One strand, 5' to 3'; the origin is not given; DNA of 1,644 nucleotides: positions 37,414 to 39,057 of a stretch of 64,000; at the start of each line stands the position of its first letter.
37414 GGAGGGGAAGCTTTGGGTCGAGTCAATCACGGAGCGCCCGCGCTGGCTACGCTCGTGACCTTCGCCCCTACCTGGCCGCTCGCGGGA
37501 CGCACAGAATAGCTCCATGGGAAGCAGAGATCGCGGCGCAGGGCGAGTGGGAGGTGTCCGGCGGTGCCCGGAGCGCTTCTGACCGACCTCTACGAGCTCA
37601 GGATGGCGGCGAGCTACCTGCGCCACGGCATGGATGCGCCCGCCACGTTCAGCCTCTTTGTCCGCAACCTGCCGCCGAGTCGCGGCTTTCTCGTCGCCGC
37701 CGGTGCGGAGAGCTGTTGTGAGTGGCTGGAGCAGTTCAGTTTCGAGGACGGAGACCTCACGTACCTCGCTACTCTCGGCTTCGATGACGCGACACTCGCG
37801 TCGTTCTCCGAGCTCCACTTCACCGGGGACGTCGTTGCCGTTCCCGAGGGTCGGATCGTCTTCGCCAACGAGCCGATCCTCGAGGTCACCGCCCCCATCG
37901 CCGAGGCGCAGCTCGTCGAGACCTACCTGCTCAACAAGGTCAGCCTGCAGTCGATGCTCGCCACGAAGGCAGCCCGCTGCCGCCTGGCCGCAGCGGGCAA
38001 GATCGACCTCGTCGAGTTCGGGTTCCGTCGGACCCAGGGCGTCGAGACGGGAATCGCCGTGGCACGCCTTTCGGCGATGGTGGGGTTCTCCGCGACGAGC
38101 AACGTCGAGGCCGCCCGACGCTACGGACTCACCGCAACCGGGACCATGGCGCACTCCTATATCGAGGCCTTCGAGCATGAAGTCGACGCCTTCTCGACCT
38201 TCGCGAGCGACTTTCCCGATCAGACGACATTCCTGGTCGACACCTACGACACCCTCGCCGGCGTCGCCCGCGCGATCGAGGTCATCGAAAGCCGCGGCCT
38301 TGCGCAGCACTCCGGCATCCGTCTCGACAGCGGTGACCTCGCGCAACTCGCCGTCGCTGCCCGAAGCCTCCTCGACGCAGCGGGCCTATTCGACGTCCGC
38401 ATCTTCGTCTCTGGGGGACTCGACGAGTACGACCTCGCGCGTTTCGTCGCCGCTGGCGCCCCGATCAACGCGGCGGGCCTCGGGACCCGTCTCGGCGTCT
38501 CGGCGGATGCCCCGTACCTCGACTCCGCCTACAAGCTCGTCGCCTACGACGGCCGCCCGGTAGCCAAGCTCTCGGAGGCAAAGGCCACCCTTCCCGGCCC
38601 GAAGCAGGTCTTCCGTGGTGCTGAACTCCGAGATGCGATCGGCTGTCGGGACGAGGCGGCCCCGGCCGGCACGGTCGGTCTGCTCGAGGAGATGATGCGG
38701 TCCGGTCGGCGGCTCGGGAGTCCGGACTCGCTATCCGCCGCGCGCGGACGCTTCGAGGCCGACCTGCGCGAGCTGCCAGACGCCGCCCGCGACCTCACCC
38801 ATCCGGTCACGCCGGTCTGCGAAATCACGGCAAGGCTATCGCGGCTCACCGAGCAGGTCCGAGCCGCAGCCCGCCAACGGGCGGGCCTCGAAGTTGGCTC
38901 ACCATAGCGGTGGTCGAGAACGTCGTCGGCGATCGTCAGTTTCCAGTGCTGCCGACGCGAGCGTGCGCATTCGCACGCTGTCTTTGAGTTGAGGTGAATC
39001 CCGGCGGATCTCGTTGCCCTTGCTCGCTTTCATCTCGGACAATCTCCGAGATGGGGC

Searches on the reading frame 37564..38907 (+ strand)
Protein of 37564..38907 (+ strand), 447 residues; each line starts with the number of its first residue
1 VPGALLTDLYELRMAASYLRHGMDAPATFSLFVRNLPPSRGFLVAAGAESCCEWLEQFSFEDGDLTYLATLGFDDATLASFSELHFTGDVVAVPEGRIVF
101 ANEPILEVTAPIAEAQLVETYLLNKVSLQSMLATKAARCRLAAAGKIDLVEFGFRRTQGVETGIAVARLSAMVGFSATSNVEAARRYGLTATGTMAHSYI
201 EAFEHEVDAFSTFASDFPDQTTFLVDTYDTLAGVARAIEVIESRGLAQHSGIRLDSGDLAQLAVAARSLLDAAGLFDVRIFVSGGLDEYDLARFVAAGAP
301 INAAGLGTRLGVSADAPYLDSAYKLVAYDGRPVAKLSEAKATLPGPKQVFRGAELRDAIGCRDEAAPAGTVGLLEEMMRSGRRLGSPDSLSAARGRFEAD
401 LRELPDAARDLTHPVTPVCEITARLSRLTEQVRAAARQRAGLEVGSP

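Call 6: search_protein_families(library=pfam, proteins=[window:37564-38907:+])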
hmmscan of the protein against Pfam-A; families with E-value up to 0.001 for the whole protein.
window:37564-38907:+ (447 aa): 4 families
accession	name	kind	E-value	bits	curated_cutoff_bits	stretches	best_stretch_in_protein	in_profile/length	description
PF17767.7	NAPRTase_N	-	8.4e-31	107.3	32.6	1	5-127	1-125/125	Nicotinate phosphoribosyltransferase (NAPRTase) N-terminal domain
PF04095.22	NAPRTase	-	3.4e-10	40.5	20.8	1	148-265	2-127/239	Nicotinate phosphoribosyltransferase (NAPRTase) family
PF01729.25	QRPTase_C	-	5e-06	26.8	23.1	1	184-298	44-148/169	Quinolinate phosphoribosyl transferase, C-terminal domain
PF02749.22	QRPTase_N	-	0.00048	20.7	27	0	89-125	42-77/82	Quinolinate phosphoribosyl transferase, N-terminal domain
